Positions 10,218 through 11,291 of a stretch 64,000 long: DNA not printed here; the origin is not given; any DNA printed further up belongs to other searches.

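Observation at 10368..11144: Circularly permuted DsbA/BdbD-like thiol:disulfide oxidoreductase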

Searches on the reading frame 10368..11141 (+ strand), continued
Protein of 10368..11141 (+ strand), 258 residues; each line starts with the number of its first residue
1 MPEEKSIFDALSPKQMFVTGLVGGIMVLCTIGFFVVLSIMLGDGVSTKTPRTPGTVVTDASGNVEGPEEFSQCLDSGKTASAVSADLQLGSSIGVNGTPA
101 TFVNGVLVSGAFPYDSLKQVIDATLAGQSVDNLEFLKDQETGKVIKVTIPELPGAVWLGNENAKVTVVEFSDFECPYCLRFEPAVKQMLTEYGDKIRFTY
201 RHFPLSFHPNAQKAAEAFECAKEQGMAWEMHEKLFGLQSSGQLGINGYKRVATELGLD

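Call 25: predict_structure(alignment_id=A1)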
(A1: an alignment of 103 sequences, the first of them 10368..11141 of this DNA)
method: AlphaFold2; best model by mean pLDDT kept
length: 258 residues; sequences in the alignment: 103
mean_pLDDT: 91.9   pTM: 0.78
mean pLDDT of the five models: 91.9, 90.6, 90.4, 90.4, 89.2
residues with pLDDT >= 90: 212; 70-90: 32; 50-70: 8; < 50: 6
segments of 3 or more residues with pLDDT < 50: 43-47
pLDDT, mean of each block of 10 residues (from residue 1): 67 86 93 86 56 89 95 98 97 91 92 94 97 94 95 95 97 95 95 97 95 98 97 98 98 97
secondary structure, 60 per line:
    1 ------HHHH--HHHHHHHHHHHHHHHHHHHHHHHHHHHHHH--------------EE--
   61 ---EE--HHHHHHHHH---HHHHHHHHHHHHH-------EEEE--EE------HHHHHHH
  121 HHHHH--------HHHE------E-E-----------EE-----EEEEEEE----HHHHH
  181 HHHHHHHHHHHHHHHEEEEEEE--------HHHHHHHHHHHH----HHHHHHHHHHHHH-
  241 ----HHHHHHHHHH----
elements in order: H7-10 H13-42 H68-76 H80-92 E100-103 H114-125 E165-171 H176-195 E196-202 H211-222 H227-239 H245-254
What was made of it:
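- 10416..10487 (+): N-terminal transmembrane anchor, aa 17-40. Nine of its 24 positions are at least 90% conserved, including invariant G20, C29, G32 and F33. AF2 places a helix at 13-42 (call 25).
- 10560..10751 (+): 'C-half', aa 65-128: the last helices of the helical insertion, the cis-Pro loop, beta4-beta5 and the final helix of a DsbA domain, here placed first. AF2 elements are H68-76, H80-92, E100-103 and H114-125 (call 25).
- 10752..10823 (+): Linker, aa 129-152, joining the ancestral C-terminus to the ancestral N-terminus. Modelled with high confidence (call 25).
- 10824..11141 (+): 'N-half', aa 153-258: beta1-beta2, the CPYC helix, beta3 and the first three helices of the helical insertion, here placed last. 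AF2 elements are E165-171, H176-195, E196-202, H211-222, H227-239 and H245-254 (call 25).
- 10890..10901 (+): C175-P-Y-C178 redox-active motif. The motif sits at the N-terminus of helix 176-195 (call 25).
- The AF2 model built on 103 homologues has pLDDT 91.9 and pTM 0.78 (call 25). The single-domain model is confident (call 25).
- Tried and rejected: It was replaced by the alignment-based run (call 25).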

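Call 28: fold_search(model_id=the predicted structure, library=pdb)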
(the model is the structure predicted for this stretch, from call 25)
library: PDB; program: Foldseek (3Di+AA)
matches with E <= 10: 354; with E <= 0.001: 8
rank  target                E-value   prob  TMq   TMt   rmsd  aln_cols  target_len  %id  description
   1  1un2                  2.1e-05  1.00  0.45  0.59   5.3       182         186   20  Crystal structure of circularly permuted CPDSBA_Q100T99: Preserved Global Fold and Local Structural Adjustments (released 2003-09-26)
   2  3gyk_B                3.8e-05  1.00  0.38  0.55   1.7       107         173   39  The crystal structure of a thioredoxin-like oxidoreductase from Silicibacter pomeroyi DSS-3 (released 2009-06-09)
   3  3gyk_A                6.9e-05  1.00  0.38  0.55   1.9       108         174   39  The crystal structure of a thioredoxin-like oxidoreductase from Silicibacter pomeroyi DSS-3 (released 2009-06-09)
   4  9edl_B                2.8e-04  1.00  0.38  0.43   7.7       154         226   18  Crystal structure of Francisella tularensis DsbA1 (released 2024-12-18)
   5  6mhh                  4.1e-04  1.00  0.28  0.34  13.2       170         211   19  Proteus mirabilis ScsC linker (residues 39-49) deletion and N6K mutant (released 2019-03-06)
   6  4xvw_R                6.1e-04  1.00  0.29  0.34  10.7       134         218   21  Crystal structure of Proteus mirabilis ScsC in a compact conformation (released 2016-06-08)
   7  9edl_A                7.8e-04  1.00  0.38  0.44   2.0       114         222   20  Crystal structure of Francisella tularensis DsbA1 (released 2024-12-18)
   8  4xvw_B                9.8e-04  1.00  0.30  0.35  15.4       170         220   17  Crystal structure of Proteus mirabilis ScsC in a compact conformation (released 2016-06-08)
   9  4xvw_G                1.0e-03  1.00  0.29  0.33  10.9       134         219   19  Crystal structure of Proteus mirabilis ScsC in a compact conformation (released 2016-06-08)
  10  5idr_F                1.4e-03  0.98  0.29  0.34  14.5       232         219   15  Crystal structure of Proteus Mirabilis ScsC in a transitional conformation (released 2017-08-02)
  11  6nen                  1.5e-03  1.00  0.29  0.41   7.9       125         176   22  Catalytic domain of Proteus mirabilis ScsC (released 2019-03-06)
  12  3eu3                  1.8e-03  1.00  0.29  0.40   2.7        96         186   30  Crystal Structure of BdbD from Bacillus subtilis (reduced) (released 2009-06-16)
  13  4gxz_C                1.9e-03  1.00  0.36  0.51   2.4       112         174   24  Crystal structure of a periplasmic thioredoxin-like protein from Salmonella enterica serovar Typhimurium (released 2013-07-17)
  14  4gxz_D                2.1e-03  1.00  0.36  0.53   2.2       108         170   21  Crystal structure of a periplasmic thioredoxin-like protein from Salmonella enterica serovar Typhimurium (released 2013-07-17)
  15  5idr_C                2.1e-03  0.97  0.28  0.33  15.8       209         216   16  Crystal structure of Proteus Mirabilis ScsC in a transitional conformation (released 2017-08-02)
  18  4xvw_N                3.0e-03  0.98  0.28  0.32  15.9       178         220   16  Crystal structure of Proteus mirabilis ScsC in a compact conformation (released 2016-06-08)
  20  4gxz_A                3.6e-03  1.00  0.36  0.50   7.8       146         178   18  Crystal structure of a periplasmic thioredoxin-like protein from Salmonella enterica serovar Typhimurium (released 2013-07-17)
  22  4xvw_A                3.6e-03  0.99  0.28  0.32  15.5       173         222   17  Crystal structure of Proteus mirabilis ScsC in a compact conformation (released 2016-06-08)
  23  4gxz_B                4.8e-03  1.00  0.36  0.51   6.3       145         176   18  Crystal structure of a periplasmic thioredoxin-like protein from Salmonella enterica serovar Typhimurium (released 2013-07-17)
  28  4xvw_E                6.5e-03  0.98  0.29  0.34  16.4       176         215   18  Crystal structure of Proteus mirabilis ScsC in a compact conformation (released 2016-06-08)
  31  4xvw_J                1.0e-02  0.95  0.29  0.33  15.6       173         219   17  Crystal structure of Proteus mirabilis ScsC in a compact conformation (released 2016-06-08)
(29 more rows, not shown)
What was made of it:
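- Foldseek's top PDB hit is 1un2, engineered cpDsbA_Q100T99, over 182 aligned columns, against about 95-114 for the low-rmsd alignments to canonical DsbAs (call 28).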

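Call 36: search_protein_representatives(alignment_id=A1)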
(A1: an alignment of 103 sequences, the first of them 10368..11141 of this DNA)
Query: 103 sequences, 253 profile positions. Proteins with E-value up to 0.001 (for the whole library): 55442; up to 1e-10: 34001; up to 1e-30: 4624. The best 150 are listed.
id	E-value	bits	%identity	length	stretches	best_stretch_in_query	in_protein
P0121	1.9e-203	689.0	-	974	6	66-253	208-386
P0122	1.0e-196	666.9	-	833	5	65-253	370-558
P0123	1.0e-187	637.4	-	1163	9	64-252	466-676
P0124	1.3e-170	581.4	-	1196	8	64-252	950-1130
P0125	8.6e-169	575.4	-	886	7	65-252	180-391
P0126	1.1e-167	571.8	-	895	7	65-253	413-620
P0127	4.9e-167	569.7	-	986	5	65-253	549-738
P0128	1.0e-163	558.8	-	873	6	66-252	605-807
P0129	6.0e-158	539.9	-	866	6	57-253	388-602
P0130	5.0e-157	536.9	-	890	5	65-252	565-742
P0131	7.4e-137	470.8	-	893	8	153-252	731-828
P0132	1.1e-134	463.7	-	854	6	65-253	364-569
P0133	1.9e-133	459.6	-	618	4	58-249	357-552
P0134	3.4e-133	458.8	-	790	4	56-231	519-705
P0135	1.8e-132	456.5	-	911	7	64-252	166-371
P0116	6.4e-90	317.0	-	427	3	62-253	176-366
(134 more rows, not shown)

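Call 37: find_related_loci(query=A1, collection=genome_contigs, flank=6000)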
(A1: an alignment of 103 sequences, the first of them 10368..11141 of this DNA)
Query A1 (258 aa) in genome_contigs; peptide patterns used: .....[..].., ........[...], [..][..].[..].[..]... (x = any residue, [..] = any of these).
600 stretches matched a pattern (row limit reached: there are more); 594 encode a relative of the query (tblastn E <= 1e-3); the best 80 are kept; 80 distinct loci.
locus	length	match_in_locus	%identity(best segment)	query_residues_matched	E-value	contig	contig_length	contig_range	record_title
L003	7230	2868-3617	58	1-257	1e-100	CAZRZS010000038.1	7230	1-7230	MAG TPA_asm: uncultured Gammaproteobacteria bacterium isolate binchicken_co387_82 genome assembly, contig: NODE_14615_le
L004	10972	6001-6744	55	3-257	1e-93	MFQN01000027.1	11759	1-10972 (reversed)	MAG: Candidatus Magasanikbacteria bacterium RIFCSPLOWO2_12_FULL_43_12 rifcsplowo2_12_scaffold_7828, whole genome shotgun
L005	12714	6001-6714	59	14-257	4e-93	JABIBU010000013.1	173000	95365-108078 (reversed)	MAG: Candidatus Magasanikbacteria bacterium isolate SI048_bin34 k141_719798, whole genome shotgun sequence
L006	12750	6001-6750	54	1-257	5e-89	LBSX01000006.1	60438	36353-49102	MAG: Candidatus Magasanikbacteria bacterium GW2011_GWC2_37_14 US42_C0006, whole genome shotgun sequence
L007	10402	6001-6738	51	3-257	9e-84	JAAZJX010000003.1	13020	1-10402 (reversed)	MAG: Candidatus Magasanikiibacteriota bacterium isolate AS22ysBPME_155 2825_AS22, whole genome shotgun sequence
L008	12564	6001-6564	43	69-242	3e-47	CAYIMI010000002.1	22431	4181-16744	MAG TPA_asm: uncultured Gammaproteobacteria bacterium isolate ERP119705_co24_607 genome assembly, contig: NODE_2499_leng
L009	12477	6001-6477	60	68-258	1e-37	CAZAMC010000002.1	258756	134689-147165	MAG TPA_asm: uncultured Gammaproteobacteria bacterium isolate SRP173033_co2_64 genome assembly, contig: NODE_8_length_25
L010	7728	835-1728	41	70-257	3e-36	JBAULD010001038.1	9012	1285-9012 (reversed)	MAG: Polyangiaceae bacterium isolate MFD04780_ilm_asm_bin14 k127_165124, whole genome shotgun sequence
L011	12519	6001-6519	51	69-258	1e-35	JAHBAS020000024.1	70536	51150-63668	MAG: Candidatus Uhrbacteria bacterium isolate AQU-09 c_000000080276, whole genome shotgun sequence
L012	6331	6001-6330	51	151-258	1e-34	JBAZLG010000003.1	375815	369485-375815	MAG: Candidatus Micrarchaeia archaeon isolate SO_2017_LW4_162 scaffold_73_c1_LW137-91_2017, whole genome shotgun sequenc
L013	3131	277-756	54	69-258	2e-34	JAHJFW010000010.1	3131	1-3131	MAG: Patescibacteria group bacterium isolate Modern_marine_glass_biofilm.mb.46 Modern_marine_glas.mb.46_k141_74422, whol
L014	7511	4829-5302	58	69-258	3e-34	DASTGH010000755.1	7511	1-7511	MAG TPA_asm: Anaeromyxobacteraceae bacterium isolate SMAG_U25 k141_781068, whole genome shotgun sequence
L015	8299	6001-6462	53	69-258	2e-33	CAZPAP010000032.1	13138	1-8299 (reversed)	MAG TPA_asm: uncultured Gammaproteobacteria bacterium isolate SRP302447_co2_106 genome assembly, contig: NODE_13203_leng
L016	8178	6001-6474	54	70-258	5e-33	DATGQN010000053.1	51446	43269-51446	MAG TPA_asm: Myxococcaceae bacterium isolate SMAG_U10425 k141_6547472, whole genome shotgun sequence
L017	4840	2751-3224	52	69-258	1e-32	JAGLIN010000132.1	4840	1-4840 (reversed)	MAG: Candidatus Parcubacteria bacterium isolate RS_2_6 ROV157_2.bin.6.fa_132, whole genome shotgun sequence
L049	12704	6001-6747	42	3-257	2e-61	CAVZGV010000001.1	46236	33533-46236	MAG: Candidatus Falkowbacteria bacterium isolate MFD04716.bin.1.162 genome assembly, contig: contig_116527, whole genome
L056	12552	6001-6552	43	69-242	3e-44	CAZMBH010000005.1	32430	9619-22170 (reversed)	MAG TPA_asm: uncultured Gammaproteobacteria bacterium isolate binchicken_co220_132 genome assembly, contig: NODE_789_len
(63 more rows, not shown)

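Call 41: find_encoding_contigs(protein=P0056, flank=8000, max_places=4)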
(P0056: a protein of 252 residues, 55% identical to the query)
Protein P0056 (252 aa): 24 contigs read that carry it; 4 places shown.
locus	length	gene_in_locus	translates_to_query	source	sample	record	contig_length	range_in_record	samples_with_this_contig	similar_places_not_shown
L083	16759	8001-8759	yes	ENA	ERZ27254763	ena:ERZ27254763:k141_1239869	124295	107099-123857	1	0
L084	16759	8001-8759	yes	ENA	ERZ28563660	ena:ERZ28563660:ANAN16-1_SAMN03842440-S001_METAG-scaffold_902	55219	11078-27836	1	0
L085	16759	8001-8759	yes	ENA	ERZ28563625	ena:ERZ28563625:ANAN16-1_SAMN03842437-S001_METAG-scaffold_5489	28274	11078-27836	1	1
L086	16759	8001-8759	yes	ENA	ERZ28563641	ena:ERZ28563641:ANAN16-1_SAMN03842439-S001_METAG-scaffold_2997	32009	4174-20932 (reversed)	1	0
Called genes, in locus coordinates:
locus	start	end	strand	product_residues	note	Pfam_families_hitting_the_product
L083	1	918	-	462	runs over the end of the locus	PF13727:CoA_binding_3 (weak), PF02397:Bac_transf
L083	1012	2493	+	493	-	-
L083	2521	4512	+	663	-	PF00082:Peptidase_S8, PF01839:FG-GAP (faint), PF13517:FG-GAP_3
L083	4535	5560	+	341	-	PF01073:3Beta_HSD, PF01370:Epimerase, PF07993:NAD_binding_4 (faint), PF16363:GDP_Man_Dehyd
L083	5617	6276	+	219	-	PF00535:Glycos_transf_2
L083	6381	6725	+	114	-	PF10066:DUF2304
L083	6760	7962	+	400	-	PF08323:Glyco_transf_5 (faint), PF13439:Glyco_transf_4, PF13579:Glyco_trans_4_4, PF20706:GT4-conflict (weak), PF00534:Glycos_transf_1, PF13692:Glyco_trans_1_4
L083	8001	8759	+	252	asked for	PF13098:Thioredoxin_2 (faint), PF13462:Thioredoxin_4, PF01323:DSBA (weak)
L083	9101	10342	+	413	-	PF11104:PilM_2, PF14450:FtsA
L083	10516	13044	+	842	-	PF00690:Cation_ATPase_N, PF00122:E1-E2_ATPase, PF00702:Hydrolase, PF13246:Cation_ATPase, PF08282:Hydrolase_3 (faint), PF00689:Cation_ATPase_C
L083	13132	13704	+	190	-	PF01997:Translin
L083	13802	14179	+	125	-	-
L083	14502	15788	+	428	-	PF22053:DUF6938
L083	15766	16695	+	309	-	PF00892:EamA (weak)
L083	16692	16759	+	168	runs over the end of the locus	?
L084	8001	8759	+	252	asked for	PF13098:Thioredoxin_2 (faint), PF13462:Thioredoxin_4, PF01323:DSBA (weak)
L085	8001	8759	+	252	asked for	PF13098:Thioredoxin_2 (faint), PF13462:Thioredoxin_4, PF01323:DSBA (weak)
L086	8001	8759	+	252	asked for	PF13098:Thioredoxin_2 (faint), PF13462:Thioredoxin_4, PF01323:DSBA (weak)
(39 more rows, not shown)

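Call 42: find_encoding_contigs(protein=P0024, flank=8000, max_places=3)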
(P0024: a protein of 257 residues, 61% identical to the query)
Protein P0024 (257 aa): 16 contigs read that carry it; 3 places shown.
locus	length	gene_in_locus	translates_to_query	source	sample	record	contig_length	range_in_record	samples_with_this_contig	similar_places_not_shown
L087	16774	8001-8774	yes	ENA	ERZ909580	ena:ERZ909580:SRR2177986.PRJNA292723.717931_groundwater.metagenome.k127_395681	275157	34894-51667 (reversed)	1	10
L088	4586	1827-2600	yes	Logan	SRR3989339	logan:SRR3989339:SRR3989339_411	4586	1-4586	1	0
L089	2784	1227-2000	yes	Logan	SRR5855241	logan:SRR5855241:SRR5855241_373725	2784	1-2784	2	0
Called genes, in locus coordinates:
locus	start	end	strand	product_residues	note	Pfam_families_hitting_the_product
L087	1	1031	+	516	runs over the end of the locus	-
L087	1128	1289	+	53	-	-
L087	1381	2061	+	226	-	PF00696:AA_kinase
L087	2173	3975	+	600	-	PF01807:Zn_ribbon_DnaG, PF08275:DNAG_N, PF01751:Toprim, PF13662:Toprim_4, PF13155:Toprim_2, PF10410:DnaB_bind (weak)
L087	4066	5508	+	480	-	PF00140:Sigma70_r1_2, PF04542:Sigma70_r2, PF04539:Sigma70_r3, PF04545:Sigma70_r4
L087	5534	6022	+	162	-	-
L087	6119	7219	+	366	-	-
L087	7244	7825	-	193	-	PF00081:Sod_Fe_N, PF02777:Sod_Fe_C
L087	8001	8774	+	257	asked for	PF13462:Thioredoxin_4 (weak), PF01323:DSBA, PF13098:Thioredoxin_2 (faint), PF13462:Thioredoxin_4, PF01323:DSBA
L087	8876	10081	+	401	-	-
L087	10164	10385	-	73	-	PF07866:DUF1653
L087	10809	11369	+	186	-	PF04542:Sigma70_r2, PF04545:Sigma70_r4 (faint), PF08281:Sigma70_r4_2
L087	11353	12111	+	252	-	-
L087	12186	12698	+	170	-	-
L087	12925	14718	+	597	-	PF00009:GTP_EFTU, PF01926:MMR_HSR1 (weak), PF22042:EF-G_D2 (weak), PF03144:GTP_EFTU_D2, PF00679:EFG_C, PF21018:BipA_C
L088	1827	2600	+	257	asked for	PF13462:Thioredoxin_4 (weak), PF01323:DSBA, PF13098:Thioredoxin_2 (faint), PF13462:Thioredoxin_4, PF01323:DSBA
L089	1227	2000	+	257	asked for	PF13462:Thioredoxin_4 (weak), PF01323:DSBA, PF13098:Thioredoxin_2 (faint), PF13462:Thioredoxin_4, PF01323:DSBA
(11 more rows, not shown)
